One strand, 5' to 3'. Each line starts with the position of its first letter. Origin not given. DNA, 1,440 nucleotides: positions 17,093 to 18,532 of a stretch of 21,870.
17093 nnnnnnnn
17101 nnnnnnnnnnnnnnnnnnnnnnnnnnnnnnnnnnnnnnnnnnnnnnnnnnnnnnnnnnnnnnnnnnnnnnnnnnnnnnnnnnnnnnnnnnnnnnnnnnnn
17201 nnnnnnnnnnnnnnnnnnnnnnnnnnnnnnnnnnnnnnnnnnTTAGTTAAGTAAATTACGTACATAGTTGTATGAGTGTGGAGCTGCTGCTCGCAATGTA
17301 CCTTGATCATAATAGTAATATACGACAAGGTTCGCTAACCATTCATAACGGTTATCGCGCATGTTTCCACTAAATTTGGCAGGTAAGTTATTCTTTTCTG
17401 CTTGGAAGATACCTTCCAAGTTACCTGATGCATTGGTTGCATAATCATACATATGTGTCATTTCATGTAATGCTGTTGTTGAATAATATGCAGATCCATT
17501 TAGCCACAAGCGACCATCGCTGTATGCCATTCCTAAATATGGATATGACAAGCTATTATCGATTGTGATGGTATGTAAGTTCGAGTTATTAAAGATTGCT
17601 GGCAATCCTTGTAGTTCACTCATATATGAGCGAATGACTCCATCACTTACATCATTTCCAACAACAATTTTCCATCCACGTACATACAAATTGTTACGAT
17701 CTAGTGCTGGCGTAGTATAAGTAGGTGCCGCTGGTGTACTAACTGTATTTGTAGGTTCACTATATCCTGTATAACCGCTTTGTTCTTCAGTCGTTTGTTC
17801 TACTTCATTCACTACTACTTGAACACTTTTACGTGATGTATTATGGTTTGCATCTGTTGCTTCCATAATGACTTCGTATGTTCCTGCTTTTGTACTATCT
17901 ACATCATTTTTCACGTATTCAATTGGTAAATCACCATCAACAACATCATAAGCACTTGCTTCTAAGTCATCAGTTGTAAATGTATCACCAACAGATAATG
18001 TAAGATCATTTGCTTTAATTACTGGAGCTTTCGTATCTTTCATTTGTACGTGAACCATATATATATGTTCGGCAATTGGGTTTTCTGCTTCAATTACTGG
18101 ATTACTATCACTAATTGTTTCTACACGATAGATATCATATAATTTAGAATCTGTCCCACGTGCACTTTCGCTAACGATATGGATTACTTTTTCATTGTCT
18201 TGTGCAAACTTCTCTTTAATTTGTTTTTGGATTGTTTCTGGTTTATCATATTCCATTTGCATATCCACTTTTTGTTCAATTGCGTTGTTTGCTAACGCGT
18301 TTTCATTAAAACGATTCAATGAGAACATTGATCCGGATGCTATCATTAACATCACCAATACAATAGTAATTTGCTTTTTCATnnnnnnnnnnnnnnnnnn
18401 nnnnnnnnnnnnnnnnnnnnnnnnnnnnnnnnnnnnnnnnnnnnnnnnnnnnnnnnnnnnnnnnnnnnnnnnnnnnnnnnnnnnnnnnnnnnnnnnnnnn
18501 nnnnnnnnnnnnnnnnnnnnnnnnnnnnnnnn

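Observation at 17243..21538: PPEP-like secreted metalloprotease clustered with a sortase-anchored adhesin: candidate adhesion/release module with a stalk lacking Pro-Pro sites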

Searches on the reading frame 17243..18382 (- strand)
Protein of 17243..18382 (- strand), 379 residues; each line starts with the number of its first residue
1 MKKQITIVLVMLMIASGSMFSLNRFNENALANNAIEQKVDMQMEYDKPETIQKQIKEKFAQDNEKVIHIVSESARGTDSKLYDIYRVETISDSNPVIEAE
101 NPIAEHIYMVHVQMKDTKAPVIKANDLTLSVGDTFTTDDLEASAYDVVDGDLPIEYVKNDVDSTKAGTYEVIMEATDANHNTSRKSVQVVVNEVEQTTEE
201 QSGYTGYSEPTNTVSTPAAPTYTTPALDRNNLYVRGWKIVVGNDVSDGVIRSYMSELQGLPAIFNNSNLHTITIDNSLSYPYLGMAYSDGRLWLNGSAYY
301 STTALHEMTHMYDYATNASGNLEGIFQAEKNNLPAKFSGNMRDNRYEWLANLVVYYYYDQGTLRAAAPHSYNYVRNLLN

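Call 4: search_protein_families(library=pfam, proteins=[window:17243-18382:-], max_evalue=1)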
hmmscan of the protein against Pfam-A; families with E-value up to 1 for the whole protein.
window:17243-18382:- (379 aa): 4 families
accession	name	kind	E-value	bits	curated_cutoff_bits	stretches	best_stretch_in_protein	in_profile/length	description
PF16403.11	Bact_surface_Ig-like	-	9.6e-05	22.8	27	1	125-189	7-69/71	Bacterial surface protein, Ig-like domain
PF07523.18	Big_3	-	0.00072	20.2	21.2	1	123-175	2-57/68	Bacterial Ig-like domain (group 3)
PF18981.6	InlK_D3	-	0.0083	16.6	25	1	159-191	42-73/75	Internalin K domain (D3/D4)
PF00161.24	RIP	-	0.028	14.4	21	0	178-238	18-69/197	Ribosome inactivating protein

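Call 5: search_protein_families(library=ncbifam, proteins=[window:17243-18382:-], max_evalue=1)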
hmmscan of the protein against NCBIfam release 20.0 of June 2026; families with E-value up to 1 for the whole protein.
window:17243-18382:- (379 aa): 1 family
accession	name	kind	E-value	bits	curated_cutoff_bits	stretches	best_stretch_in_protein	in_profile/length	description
NF058578.1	CPR_pilus_PamR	equivalog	0.077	11.8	300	1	164-205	211-252/297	pilus system RbmA-like protein PamR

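Call 6: search_solved_structures(query=window:17243-18382:-, max_evalue=10, show_alignments=3)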
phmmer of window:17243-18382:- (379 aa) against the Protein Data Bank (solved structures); distinct sequences matched with E-value up to 10: 4.
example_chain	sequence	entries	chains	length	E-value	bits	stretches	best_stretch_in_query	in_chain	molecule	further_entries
2kpn_A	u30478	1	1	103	4e-05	25.8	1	126-193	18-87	Bacillolysin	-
3ppe_A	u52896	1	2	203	0.013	17.6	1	56-191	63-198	Vascular endothelial cadherin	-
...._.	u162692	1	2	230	0.2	13.6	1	304-377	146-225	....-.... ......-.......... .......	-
9g3t_A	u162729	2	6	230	1.2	11.2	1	305-377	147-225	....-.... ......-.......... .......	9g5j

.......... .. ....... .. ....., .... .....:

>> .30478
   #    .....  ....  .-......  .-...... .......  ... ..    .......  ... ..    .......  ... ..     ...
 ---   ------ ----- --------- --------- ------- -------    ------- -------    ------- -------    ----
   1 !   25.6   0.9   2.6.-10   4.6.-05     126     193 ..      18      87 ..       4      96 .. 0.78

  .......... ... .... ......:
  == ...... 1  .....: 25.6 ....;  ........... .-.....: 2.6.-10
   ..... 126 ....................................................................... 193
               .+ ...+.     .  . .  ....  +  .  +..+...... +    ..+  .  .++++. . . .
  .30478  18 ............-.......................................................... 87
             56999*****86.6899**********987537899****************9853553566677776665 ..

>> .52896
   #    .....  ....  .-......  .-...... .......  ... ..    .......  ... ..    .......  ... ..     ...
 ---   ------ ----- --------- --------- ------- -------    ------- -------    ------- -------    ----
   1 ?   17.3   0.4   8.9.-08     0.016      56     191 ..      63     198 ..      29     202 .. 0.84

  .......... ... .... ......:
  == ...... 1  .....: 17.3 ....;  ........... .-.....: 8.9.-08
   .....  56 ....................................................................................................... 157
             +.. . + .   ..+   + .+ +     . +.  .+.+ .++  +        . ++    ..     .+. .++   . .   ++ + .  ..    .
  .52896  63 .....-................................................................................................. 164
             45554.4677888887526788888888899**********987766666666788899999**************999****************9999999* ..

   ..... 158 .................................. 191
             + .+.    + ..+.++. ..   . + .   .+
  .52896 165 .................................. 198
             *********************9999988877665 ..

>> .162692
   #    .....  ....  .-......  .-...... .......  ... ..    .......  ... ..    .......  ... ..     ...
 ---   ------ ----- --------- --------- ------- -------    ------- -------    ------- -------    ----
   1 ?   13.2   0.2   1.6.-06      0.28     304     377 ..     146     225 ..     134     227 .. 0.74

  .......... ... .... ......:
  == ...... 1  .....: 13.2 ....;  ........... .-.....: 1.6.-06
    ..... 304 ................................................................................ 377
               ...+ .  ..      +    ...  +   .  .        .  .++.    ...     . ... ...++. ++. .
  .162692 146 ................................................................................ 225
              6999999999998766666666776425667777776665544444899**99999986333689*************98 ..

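Call 7: find_homologous_proteins(query=window:17243-18382:-)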
Query window:17243-18382:- (379 aa): 18 proteins with E <= 0.001 among 3969 candidates.
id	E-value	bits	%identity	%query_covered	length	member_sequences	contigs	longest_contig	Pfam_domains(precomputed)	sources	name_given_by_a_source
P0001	2.4e-248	841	100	100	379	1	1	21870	-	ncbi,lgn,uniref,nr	ncbi:hypothetical protein EDD63_14019 [Breznakia blatticola]|uniref:Ig-like protein group 3 n=1 Tax=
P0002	6.6e-244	826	98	100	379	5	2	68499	-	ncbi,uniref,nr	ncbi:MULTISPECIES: hypothetical protein [unclassified Breznakia]|uniref:hypothetical protein n=1 Tax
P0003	4.2e-162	557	69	97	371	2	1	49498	-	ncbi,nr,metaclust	ncbi:hypothetical protein A4S06_08475 [Erysipelotrichaceae bacterium MTC7]|nr:hypothetical protein A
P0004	3.3e-97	344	46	99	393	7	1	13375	PF07523.19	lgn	-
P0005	4.7e-97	343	47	99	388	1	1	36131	-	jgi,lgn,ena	-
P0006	7.5e-96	339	47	95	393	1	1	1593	-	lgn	-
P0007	1.8e-94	335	46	99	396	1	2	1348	-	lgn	-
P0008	7.9e-92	326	45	100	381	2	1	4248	-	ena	-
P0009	1.1e-91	325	46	99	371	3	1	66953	-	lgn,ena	-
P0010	1.4e-90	322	47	100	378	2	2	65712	-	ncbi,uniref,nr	ncbi:hypothetical protein M2475_000696 [Breznakia sp. PF5-3]|uniref:hypothetical protein n=1 Tax=unc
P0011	2.4e-86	308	43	99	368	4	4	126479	PF07737.18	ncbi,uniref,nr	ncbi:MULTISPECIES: hypothetical protein [unclassified Breznakia]|uniref:hypothetical protein n=1 Tax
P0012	1.5e-85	305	43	97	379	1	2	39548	PF16403.12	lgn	-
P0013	3.4e-84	301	42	98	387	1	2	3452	-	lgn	-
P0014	3.1e-64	235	46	70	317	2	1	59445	PF07737.18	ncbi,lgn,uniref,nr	ncbi:hypothetical protein EDD63_11228 [Breznakia blatticola]|uniref:Uncharacterized protein n=1 Tax=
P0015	7.2e-64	234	46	70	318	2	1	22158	PF07737.18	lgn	-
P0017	2.9e-13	67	45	19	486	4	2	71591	PF15418.13,PF18981.7,PF17963.8,PF07523.19,PF16403.12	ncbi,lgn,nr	ncbi:DUF5011 domain-containing protein [Listeria monocytogenes]|nr:DUF5011 domain-containing protein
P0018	8.2e-4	36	33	30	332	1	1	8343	PF07523.19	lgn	-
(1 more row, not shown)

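Call 9: search_solved_structures(query=A1, max_evalue=10, show_alignments=4)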
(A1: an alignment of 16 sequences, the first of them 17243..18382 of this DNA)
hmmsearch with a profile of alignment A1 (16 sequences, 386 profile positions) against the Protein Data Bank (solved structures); distinct sequences matched with E-value up to 10: 25.
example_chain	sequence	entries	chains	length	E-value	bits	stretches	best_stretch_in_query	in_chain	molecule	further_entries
7js4_A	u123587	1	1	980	3.3e-09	39.3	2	120-201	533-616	F5/8 type C domain protein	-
2kpn_A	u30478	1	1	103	1.4e-05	27.4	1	128-199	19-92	Bacillolysin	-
2n6j_A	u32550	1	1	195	5.1e-05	25.5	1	308-382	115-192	Zinc metalloprotease Zmp1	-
5n12_A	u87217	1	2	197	5.1e-05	25.5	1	308-382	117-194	Pro-Pro endopeptidase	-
6r53_A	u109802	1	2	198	5.1e-05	25.5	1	308-382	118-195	Pro-Pro endopeptidase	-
6r5a_A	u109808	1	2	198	5.1e-05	25.5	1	308-382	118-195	Pro-Pro endopeptidase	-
6r52_A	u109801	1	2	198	5.1e-05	25.5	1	308-382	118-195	Pro-Pro endopeptidase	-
5a0p_A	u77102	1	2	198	5.1e-05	25.5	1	308-382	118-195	ZINC METALLOPROTEASE ZMP1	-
6r55_A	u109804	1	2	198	5.9e-05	25.3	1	308-382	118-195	Pro-Pro endopeptidase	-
6r56_A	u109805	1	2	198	5.9e-05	25.3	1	308-382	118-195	Pro-Pro endopeptidase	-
6r54_A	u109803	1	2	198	6.6e-05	25.2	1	308-382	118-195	Pro-Pro endopeptidase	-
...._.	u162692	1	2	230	0.00064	21.9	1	308-382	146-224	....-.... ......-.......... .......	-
6r59_A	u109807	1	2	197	0.00069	21.8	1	308-382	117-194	Pro-Pro endopeptidase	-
6r5b_A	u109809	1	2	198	0.0007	21.8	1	308-382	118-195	Pro-Pro endopeptidase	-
6r5c_A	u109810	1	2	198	0.0007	21.8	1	308-382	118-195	Pro-Pro endopeptidase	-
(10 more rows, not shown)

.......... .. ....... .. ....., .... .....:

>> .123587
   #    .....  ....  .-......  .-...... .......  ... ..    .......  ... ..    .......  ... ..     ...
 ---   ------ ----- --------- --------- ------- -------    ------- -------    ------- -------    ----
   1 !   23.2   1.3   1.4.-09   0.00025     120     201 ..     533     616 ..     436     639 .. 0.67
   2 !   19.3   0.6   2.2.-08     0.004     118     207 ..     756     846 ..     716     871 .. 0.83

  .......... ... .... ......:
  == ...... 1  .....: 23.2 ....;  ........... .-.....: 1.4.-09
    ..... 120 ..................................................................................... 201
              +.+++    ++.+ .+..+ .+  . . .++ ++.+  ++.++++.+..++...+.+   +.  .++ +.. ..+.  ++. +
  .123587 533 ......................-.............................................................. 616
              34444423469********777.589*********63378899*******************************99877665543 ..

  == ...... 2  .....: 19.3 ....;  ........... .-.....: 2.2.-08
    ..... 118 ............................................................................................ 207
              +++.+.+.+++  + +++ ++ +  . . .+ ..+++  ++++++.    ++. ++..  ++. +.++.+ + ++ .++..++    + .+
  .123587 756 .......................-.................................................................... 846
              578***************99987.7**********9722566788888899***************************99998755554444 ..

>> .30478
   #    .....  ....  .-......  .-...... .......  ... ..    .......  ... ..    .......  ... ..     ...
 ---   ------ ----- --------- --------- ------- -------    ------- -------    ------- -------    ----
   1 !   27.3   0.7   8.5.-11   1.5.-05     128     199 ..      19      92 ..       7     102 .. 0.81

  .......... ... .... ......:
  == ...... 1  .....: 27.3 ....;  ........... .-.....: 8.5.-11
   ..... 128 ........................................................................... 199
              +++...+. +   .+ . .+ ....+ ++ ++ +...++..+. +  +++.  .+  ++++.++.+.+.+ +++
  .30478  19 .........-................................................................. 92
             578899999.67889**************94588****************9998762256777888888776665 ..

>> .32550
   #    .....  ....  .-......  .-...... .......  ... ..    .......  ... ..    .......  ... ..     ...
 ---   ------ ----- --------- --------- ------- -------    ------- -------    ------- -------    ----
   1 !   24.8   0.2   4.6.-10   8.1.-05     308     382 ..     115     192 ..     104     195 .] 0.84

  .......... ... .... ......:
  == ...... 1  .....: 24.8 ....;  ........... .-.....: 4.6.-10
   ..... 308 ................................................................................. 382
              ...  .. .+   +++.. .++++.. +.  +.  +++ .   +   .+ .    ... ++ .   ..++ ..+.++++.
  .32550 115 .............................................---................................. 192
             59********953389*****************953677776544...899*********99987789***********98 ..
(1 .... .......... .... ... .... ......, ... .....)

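Call 10: search_protein_families(library=pfam, alignment_id=A1, max_evalue=0.1)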
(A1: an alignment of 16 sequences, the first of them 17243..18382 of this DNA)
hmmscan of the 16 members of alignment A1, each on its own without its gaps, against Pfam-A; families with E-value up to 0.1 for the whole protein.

A. member 1, window:17243-18382:- (379 aa): 4 families
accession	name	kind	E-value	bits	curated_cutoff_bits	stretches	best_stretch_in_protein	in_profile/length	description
PF16403.11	Bact_surface_Ig-like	-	9.6e-05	22.8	27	1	125-189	7-69/71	Bacterial surface protein, Ig-like domain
PF07523.18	Big_3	-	0.00072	20.2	21.2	1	123-175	2-57/68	Bacterial Ig-like domain (group 3)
PF18981.6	InlK_D3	-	0.0083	16.6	25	1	159-191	42-73/75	Internalin K domain (D3/D4)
PF00161.24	RIP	-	0.028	14.4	21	0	178-238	18-69/197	Ribosome inactivating protein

B. families by the number of members that match (of 16 scanned): 16 families
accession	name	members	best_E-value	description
PF16403.11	Bact_surface_Ig-like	15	5.1e-06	Bacterial surface protein, Ig-like domain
PF18981.6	InlK_D3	11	0.0015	Internalin K domain (D3/D4)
PF07523.18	Big_3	9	3.1e-06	Bacterial Ig-like domain (group 3)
PF07737.17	ATLF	6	2.9e-06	Anthrax toxin lethal factor, N- and C-terminal domain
PF25226.1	DUF7844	5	0.023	Domain of unknown function (DUF7844)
PF05345.18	He_PIG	3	0.0045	Putative Ig domain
PF08428.16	Rib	2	0.0026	Rib domain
PF00161.24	RIP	2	0.028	Ribosome inactivating protein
PF04277.18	OAD_gamma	1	0.0014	Oxaloacetate decarboxylase, gamma chain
PF18064.7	CB_ParB_C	1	0.0082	Centromere-binding protein ParB C-terminal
PF02706.20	Wzz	1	0.015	Chain length determinant protein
PF13524.12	Glyco_trans_1_2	1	0.02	Glycosyl transferase-like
PF06864.17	PAP_PilO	1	0.034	Pilin accessory protein (PilO)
PF00028.23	Cadherin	1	0.041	Cadherin domain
PF12685.13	SpoIIIAH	1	0.068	SpoIIIAH-like protein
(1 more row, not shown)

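Call 13: find_related_loci(query=A1, collection=genome_contigs, flank=10000)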
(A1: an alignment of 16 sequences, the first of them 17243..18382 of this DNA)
Query A1 (379 aa) in genome_contigs; peptide patterns used: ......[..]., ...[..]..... (x = any residue, [..] = any of these).
22 stretches matched a pattern; 7 encode a relative of the query (tblastn E <= 1e-3); 7 distinct loci.
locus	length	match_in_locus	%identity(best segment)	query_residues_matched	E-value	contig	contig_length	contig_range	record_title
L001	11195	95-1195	69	14-379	2e-162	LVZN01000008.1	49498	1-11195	Erysipelotrichaceae bacterium MTC7 Contig_16, whole genome shotgun sequence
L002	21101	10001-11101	46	1-376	8e-102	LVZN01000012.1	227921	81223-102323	Erysipelotrichaceae bacterium MTC7 Contig_2, whole genome shotgun sequence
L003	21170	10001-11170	46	1-376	1e-101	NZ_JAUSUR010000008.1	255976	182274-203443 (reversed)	Breznakia pachnodae strain DSM 16784 Ga0480556_08, whole genome shotgun sequence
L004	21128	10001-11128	47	1-378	3e-97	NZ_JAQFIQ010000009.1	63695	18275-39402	Breznakia sp. PF5-3 Ga0505214_09, whole genome shotgun sequence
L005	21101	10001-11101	47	1-376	3e-102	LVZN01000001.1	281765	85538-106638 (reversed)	Erysipelotrichaceae bacterium MTC7 Contig_1, whole genome shotgun sequence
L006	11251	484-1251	45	120-374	3e-65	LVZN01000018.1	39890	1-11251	Erysipelotrichaceae bacterium MTC7 Contig_25, whole genome shotgun sequence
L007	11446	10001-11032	39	39-378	1e-64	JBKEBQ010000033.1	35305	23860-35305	MAG: Breznakia sp. isolate VLC_068 k121_9962515, whole genome shotgun sequence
